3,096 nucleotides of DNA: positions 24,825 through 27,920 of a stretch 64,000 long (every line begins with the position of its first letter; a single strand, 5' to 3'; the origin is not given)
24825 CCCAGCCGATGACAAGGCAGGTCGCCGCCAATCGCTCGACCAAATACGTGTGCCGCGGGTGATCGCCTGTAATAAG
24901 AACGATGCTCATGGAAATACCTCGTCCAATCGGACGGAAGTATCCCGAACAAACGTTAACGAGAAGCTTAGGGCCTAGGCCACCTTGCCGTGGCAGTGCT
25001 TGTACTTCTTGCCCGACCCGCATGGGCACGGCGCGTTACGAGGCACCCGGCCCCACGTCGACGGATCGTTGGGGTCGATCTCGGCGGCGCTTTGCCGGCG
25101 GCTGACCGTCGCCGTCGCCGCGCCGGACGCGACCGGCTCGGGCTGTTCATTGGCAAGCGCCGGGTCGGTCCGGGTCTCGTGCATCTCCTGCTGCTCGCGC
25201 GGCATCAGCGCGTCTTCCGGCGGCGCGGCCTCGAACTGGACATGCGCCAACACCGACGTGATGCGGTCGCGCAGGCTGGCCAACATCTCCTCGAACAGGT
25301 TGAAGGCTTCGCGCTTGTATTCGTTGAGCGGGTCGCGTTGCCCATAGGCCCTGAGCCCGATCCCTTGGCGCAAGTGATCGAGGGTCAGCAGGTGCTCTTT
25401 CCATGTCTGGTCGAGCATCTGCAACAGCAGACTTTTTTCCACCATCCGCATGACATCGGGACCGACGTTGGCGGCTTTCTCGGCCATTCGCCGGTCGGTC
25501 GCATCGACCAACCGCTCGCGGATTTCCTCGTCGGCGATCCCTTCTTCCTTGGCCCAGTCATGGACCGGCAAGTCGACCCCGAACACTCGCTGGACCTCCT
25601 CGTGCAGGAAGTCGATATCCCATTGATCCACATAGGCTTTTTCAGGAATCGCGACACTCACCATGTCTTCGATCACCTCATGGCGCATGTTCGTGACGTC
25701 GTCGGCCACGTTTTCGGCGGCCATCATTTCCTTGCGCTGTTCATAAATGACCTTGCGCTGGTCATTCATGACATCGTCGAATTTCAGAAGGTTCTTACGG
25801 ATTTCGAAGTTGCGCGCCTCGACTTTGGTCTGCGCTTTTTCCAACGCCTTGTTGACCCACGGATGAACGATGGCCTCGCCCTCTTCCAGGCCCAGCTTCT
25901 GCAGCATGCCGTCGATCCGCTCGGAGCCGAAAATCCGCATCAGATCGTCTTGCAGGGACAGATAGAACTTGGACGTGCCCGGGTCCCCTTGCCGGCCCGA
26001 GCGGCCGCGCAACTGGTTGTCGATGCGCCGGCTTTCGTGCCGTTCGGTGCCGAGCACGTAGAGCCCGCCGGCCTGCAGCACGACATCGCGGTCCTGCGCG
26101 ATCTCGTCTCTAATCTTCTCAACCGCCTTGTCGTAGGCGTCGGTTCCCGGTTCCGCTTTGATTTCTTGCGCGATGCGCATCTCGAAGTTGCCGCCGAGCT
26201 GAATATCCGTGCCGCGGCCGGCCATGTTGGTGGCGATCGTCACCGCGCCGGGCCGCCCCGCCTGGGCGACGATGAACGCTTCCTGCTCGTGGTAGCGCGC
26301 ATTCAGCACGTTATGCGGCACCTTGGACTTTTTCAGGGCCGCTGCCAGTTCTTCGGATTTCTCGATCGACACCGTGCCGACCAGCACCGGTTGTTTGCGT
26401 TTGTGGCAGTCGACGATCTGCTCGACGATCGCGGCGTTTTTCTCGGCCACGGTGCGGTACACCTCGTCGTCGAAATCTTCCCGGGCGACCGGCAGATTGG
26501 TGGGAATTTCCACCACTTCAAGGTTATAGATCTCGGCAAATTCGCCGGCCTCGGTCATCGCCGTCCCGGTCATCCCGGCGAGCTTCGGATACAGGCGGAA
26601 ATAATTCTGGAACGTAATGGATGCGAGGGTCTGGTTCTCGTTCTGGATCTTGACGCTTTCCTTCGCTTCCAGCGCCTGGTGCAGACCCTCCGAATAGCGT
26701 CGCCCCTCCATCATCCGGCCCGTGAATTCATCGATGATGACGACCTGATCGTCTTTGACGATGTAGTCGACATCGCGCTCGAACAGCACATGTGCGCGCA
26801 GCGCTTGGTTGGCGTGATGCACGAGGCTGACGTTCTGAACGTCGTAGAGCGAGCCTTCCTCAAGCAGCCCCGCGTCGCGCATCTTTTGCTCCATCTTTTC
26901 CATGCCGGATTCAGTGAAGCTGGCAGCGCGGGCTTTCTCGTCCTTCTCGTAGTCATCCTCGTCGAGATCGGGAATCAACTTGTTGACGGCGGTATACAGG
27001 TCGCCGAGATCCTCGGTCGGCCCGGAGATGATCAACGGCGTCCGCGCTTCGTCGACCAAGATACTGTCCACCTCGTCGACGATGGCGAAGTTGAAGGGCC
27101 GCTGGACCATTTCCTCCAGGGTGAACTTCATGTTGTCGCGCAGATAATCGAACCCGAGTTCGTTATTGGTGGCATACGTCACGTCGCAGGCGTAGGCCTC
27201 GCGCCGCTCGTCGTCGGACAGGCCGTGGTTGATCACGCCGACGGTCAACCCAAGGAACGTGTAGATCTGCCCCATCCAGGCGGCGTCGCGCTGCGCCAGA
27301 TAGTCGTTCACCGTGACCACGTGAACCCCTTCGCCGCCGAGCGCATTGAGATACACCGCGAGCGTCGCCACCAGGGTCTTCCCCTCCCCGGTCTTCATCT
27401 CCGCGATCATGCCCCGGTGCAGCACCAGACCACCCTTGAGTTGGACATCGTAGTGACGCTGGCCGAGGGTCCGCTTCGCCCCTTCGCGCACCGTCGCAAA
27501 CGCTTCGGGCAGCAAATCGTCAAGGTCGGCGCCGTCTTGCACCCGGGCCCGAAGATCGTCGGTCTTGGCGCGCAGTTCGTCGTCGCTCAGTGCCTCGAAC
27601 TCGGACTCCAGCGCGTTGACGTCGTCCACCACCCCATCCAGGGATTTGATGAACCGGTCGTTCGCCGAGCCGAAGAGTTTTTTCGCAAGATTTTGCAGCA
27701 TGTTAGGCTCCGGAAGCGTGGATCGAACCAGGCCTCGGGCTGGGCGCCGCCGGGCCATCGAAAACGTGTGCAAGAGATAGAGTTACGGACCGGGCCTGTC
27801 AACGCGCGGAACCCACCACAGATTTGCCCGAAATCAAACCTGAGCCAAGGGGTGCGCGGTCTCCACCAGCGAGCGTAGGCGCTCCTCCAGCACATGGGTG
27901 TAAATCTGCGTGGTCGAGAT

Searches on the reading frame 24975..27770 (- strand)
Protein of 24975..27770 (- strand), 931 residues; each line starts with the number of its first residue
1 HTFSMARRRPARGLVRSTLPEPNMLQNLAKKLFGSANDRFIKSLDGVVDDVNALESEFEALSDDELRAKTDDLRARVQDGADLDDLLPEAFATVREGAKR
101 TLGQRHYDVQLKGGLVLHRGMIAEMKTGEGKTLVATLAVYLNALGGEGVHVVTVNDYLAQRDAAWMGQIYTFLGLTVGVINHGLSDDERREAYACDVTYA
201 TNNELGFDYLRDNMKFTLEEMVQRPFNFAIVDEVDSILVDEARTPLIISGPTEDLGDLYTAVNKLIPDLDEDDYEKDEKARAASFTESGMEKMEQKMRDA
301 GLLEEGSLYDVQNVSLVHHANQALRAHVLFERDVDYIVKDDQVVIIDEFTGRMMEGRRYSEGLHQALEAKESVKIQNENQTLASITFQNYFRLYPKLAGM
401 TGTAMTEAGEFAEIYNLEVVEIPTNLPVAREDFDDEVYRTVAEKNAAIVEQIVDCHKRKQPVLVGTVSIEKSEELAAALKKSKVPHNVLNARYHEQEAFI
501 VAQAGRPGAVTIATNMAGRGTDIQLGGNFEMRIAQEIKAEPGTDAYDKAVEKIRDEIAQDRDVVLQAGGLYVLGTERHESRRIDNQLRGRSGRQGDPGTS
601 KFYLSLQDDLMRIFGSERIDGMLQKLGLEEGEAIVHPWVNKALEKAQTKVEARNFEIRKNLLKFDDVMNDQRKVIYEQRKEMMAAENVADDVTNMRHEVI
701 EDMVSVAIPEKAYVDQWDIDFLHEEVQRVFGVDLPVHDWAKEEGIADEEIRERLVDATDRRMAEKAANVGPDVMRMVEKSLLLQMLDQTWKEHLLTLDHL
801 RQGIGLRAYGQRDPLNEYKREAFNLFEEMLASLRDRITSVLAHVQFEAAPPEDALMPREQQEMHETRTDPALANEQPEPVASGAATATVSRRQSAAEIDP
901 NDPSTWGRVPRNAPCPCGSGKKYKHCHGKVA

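Call 70: search_protein_families(library=pfam, proteins=[window:24975-27770:-], max_evalue=0.00001)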
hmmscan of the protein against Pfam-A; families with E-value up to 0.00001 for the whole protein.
window:24975-27770:- (931 aa): 6 families
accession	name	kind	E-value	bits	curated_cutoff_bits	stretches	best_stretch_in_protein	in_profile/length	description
PF07517.20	SecA_DEAD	-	2.6e-130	434.3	24.6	1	30-411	2-289/290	SecA DEAD-like domain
PF21090.3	P-loop_SecA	-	1.3e-95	319.2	27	1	427-631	1-205/205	SecA P-loop domain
PF07516.18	SecA_SW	-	3.2e-70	236.7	26.7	1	633-845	1-200/200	SecA Wing and Scaffold domain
PF01043.26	SecA_PP_bind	-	2.8e-40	137.7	23.5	1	257-368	4-110/110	SecA preprotein cross-linking domain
PF02810.21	SEC-C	-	8.6e-10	38.7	20.4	1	911-929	1-19/19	SEC-C motif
PF00270.35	DEAD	-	3.3e-06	27.4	26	0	119-241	15-133/167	DEAD/DEAH box helicase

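Call 83: find_homologous_proteins(query=window:24975-27770:-, max_evalue=1e-100)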
Query window:24975-27770:- (931 aa): 8000 proteins with E <= 1e-100 among 8000 candidates; the best 120 are listed.
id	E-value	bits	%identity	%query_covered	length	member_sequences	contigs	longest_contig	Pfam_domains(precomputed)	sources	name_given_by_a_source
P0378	0.0e+0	2035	100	98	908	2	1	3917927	PF07517.21,PF00270.36,PF07516.19,PF21090.4,PF02810.22,PF01043.27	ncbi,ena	-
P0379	0.0e+0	1824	89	98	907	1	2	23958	PF07517.21,PF00270.36,PF07516.19,PF21090.4,PF02810.22,PF01043.27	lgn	-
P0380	0.0e+0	1726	83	98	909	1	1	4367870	PF07517.21,PF00270.36,PF07516.19,PF21090.4,PF02810.22,PF01043.27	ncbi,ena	-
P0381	0.0e+0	1717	83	98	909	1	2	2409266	PF07517.21,PF00270.36,PF07516.19,PF21090.4,PF02810.22,PF01043.27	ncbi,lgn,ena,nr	ncbi:MAG: preprotein translocase subunit SecA [Rhodospirillales bacterium]|nr:preprotein translocase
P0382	0.0e+0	1714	83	98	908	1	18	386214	PF07517.21,PF00270.36,PF07516.19,PF21090.4,PF02810.22,PF01043.27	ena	-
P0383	0.0e+0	1712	83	98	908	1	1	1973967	PF07517.21,PF00270.36,PF07516.19,PF21090.4,PF02810.22,PF01043.27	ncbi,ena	-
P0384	0.0e+0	1712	83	98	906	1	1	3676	PF07517.21,PF00270.36,PF07516.19,PF21090.4,PF02810.22,PF01043.27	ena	-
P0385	0.0e+0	1711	83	98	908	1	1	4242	PF07517.21,PF00270.36,PF07516.19,PF21090.4,PF02810.22,PF01043.27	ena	-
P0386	0.0e+0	1711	83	98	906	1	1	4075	PF07517.21,PF00270.36,PF07516.19,PF21090.4,PF02810.22,PF01043.27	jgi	-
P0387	0.0e+0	1709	83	98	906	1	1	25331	PF07517.21,PF00270.36,PF07516.19,PF21090.4,PF02810.22,PF01043.27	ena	-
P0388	0.0e+0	1706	83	98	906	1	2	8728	PF07517.21,PF00270.36,PF07516.19,PF21090.4,PF02810.22,PF01043.27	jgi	-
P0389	0.0e+0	1705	83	98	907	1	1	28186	PF07517.21,PF00270.36,PF07516.19,PF21090.4,PF02810.22,PF01043.27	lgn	-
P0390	0.0e+0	1705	83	98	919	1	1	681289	PF07517.21,PF00270.36,PF07516.19,PF21090.4,PF02810.22,PF01043.27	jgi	jgi:preprotein translocase subunit SecA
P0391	0.0e+0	1704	82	98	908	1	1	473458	PF07517.21,PF07516.19,PF21090.4,PF02810.22,PF01043.27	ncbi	ncbi:MAG: preprotein translocase subunit SecA [Rhodospirillales bacterium]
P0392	0.0e+0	1703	82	98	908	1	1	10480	PF07517.21,PF07516.19,PF21090.4,PF02810.22,PF01043.27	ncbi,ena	-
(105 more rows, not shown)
